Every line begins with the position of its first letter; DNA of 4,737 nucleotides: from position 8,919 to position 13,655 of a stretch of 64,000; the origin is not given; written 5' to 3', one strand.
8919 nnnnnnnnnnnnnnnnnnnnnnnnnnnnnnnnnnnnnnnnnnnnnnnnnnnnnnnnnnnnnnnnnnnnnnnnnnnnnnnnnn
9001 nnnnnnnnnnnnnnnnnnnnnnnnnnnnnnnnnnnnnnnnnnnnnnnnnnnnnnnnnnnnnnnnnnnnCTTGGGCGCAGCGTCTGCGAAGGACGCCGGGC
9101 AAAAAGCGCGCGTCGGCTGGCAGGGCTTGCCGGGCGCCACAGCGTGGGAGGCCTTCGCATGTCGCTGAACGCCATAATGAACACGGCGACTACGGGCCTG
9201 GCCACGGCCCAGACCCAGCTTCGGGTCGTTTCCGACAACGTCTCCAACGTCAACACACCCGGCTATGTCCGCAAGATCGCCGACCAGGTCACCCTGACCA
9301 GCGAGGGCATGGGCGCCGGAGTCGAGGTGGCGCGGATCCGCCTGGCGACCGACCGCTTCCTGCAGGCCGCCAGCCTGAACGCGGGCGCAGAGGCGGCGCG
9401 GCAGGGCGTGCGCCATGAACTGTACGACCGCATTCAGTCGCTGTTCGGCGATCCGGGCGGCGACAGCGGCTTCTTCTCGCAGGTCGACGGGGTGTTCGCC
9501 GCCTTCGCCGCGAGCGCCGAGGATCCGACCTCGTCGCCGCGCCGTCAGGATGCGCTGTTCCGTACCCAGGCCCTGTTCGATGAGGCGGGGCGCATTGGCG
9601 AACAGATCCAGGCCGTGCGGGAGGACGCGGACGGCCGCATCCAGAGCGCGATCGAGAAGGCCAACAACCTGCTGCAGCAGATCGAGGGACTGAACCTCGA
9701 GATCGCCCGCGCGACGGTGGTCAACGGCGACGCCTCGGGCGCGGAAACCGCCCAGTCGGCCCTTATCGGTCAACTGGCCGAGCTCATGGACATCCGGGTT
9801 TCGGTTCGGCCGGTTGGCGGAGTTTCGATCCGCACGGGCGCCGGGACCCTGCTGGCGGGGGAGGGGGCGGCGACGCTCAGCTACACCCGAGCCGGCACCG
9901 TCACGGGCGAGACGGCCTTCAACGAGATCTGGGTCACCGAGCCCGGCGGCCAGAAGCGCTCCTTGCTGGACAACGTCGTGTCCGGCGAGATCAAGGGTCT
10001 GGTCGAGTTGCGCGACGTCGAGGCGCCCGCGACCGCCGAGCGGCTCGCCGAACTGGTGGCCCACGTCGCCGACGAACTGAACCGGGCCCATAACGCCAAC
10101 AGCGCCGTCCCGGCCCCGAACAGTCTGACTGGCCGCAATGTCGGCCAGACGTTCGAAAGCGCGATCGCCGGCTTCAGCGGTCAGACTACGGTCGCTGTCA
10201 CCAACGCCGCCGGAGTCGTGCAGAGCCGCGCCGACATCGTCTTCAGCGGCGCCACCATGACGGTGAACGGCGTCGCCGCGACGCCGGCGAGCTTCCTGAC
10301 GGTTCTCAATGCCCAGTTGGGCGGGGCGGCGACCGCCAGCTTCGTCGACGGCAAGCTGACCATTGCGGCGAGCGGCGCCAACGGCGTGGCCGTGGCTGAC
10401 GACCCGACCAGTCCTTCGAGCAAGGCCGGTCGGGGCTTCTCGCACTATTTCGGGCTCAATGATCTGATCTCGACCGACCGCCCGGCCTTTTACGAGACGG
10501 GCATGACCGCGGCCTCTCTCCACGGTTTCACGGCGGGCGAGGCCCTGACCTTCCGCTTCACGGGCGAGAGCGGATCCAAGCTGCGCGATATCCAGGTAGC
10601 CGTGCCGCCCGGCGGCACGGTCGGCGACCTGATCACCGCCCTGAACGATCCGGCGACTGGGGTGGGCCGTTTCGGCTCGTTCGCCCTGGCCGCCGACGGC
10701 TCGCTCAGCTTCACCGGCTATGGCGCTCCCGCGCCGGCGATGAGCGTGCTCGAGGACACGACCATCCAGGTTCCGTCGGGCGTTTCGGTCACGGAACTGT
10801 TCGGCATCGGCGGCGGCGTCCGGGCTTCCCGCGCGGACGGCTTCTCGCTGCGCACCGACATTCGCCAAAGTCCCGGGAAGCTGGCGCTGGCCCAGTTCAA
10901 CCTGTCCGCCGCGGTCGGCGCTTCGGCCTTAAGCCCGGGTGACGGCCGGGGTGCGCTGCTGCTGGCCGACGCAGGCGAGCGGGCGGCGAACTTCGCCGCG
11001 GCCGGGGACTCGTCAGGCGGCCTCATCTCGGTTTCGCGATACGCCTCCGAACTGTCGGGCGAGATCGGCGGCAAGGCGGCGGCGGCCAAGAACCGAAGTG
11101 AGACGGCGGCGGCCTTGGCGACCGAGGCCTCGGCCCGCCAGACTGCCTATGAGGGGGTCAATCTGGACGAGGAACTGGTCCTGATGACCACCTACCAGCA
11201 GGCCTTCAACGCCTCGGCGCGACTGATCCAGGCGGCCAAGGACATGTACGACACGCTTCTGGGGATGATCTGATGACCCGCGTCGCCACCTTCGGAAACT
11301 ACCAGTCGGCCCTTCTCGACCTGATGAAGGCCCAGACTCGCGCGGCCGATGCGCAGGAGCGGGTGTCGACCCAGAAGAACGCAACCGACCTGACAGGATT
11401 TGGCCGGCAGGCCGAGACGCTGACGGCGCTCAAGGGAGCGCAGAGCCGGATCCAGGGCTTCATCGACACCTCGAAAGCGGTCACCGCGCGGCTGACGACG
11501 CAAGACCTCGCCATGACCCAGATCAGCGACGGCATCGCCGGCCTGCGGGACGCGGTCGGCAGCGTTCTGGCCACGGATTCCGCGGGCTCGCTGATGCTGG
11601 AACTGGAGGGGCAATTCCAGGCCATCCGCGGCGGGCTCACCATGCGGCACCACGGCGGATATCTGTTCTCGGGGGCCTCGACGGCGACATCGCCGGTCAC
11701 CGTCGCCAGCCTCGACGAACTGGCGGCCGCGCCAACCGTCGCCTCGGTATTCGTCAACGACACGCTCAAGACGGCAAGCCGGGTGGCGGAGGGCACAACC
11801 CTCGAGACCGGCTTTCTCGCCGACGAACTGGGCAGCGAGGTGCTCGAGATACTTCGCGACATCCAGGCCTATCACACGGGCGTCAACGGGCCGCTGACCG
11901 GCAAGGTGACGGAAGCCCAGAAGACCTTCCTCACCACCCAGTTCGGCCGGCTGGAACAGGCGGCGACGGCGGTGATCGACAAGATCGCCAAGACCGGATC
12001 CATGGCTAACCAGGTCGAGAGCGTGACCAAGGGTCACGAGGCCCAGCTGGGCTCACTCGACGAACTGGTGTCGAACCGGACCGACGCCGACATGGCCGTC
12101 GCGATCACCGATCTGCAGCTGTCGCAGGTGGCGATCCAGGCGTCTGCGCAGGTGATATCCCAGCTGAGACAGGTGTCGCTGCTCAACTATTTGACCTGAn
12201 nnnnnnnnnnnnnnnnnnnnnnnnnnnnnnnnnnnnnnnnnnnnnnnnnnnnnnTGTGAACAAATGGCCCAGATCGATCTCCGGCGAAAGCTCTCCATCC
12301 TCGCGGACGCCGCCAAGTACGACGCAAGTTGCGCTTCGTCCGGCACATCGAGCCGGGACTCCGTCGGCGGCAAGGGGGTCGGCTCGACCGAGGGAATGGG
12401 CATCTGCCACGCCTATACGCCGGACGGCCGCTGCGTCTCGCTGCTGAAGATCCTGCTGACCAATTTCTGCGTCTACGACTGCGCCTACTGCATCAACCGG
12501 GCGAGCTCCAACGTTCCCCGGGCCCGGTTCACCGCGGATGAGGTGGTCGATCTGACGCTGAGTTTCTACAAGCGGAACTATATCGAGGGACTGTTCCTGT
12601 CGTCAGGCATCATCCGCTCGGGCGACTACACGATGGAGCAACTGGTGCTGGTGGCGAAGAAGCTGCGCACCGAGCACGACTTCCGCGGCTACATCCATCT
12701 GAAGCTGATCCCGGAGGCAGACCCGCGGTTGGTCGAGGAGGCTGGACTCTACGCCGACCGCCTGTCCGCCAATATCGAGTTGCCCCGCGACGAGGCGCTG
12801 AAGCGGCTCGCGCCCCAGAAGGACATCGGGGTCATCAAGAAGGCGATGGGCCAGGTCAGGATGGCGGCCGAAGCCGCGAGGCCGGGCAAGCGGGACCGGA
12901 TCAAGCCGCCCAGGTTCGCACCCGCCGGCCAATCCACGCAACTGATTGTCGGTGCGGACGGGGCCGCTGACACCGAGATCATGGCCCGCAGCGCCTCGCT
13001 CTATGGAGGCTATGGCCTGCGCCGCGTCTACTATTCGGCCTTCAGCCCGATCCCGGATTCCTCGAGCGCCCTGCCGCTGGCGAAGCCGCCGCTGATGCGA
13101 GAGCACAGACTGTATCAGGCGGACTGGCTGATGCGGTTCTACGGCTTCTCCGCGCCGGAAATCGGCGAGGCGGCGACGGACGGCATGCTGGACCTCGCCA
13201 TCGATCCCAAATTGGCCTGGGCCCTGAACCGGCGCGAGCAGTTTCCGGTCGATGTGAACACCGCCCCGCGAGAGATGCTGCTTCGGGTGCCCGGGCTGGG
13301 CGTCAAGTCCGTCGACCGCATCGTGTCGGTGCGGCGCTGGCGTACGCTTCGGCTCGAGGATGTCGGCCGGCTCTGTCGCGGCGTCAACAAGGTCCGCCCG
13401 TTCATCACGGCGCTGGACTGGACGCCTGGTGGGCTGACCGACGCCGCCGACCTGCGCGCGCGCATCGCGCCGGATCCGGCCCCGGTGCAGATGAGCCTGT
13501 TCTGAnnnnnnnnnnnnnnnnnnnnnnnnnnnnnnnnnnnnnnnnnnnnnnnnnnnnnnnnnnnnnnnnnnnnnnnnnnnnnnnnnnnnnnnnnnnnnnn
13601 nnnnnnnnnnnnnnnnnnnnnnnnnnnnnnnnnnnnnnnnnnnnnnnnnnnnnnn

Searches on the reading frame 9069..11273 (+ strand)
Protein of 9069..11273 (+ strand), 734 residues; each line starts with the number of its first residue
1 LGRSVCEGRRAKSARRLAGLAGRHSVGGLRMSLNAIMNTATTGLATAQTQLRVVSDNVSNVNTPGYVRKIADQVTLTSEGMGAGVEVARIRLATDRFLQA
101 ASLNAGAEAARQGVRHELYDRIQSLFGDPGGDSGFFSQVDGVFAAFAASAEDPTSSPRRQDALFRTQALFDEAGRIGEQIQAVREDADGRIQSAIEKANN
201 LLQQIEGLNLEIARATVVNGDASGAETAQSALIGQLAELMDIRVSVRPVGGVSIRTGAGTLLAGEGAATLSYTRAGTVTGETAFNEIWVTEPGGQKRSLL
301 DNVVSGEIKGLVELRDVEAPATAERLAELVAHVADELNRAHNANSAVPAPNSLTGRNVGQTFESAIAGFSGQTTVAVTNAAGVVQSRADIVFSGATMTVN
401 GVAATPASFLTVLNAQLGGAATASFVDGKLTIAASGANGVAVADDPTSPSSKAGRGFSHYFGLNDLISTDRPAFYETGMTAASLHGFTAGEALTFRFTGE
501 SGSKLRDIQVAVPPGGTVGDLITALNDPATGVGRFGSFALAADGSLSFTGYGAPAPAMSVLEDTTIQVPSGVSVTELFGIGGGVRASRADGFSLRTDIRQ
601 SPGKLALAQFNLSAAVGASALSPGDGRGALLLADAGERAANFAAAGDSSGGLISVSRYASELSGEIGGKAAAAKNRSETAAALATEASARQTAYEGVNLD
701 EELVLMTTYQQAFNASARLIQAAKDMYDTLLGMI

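Call 38: search_protein_families(library=pfam, proteins=[window:9069-11273:+], max_evalue=0.00001)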
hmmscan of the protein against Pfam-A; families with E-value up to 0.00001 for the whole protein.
window:9069-11273:+ (734 aa): 3 families
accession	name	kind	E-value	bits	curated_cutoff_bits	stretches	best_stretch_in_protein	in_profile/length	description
PF22638.1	FlgK_D1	-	5e-33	115.1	28.6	1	120-343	2-220/233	Flagellar hook-associated protein FlgK helical domain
PF06429.18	Flg_bbr_C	-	7.3e-11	41.9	23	1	696-732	9-45/46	Flagellar basal body rod FlgEFG protein C-terminal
PF00460.25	Flg_bb_rod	-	3.2e-08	33.8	20.7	1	37-66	1-30/31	Flagella basal body rod protein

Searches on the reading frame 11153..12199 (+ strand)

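Call 38: search_protein_families(library=pfam, proteins=[window:11153-12199:+], max_evalue=0.00001)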
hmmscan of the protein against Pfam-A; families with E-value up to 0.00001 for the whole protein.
window:11153-12199:+ (348 aa): 1 family
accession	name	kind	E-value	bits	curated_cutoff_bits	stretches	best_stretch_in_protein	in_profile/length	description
PF00700.27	Flagellin_C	-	8e-09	36.1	23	1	267-347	4-86/86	Bacterial flagellin C-terminal helical region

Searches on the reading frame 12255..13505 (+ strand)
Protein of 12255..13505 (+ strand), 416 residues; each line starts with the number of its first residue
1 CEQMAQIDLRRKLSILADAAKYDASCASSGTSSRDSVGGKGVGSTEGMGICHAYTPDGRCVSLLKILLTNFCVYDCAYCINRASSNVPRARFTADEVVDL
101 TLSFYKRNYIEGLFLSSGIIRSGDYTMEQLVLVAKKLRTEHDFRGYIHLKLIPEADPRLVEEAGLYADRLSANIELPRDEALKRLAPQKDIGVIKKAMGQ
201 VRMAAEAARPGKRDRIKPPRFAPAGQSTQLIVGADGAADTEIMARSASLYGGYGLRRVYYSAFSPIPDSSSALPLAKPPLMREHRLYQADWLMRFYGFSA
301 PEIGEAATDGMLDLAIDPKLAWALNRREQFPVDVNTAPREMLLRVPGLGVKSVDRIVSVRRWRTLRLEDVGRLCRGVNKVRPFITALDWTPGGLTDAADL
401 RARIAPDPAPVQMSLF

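Call 39: search_protein_families(library=pfam, proteins=[window:12255-13505:+], max_evalue=0.00001)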
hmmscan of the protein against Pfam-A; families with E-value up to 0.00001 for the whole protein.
window:12255-13505:+ (416 aa): 1 family
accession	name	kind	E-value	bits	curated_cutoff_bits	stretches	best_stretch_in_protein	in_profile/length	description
PF04055.27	Radical_SAM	-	8.5e-08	33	29.5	1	67-199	2-134/166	Radical SAM superfamily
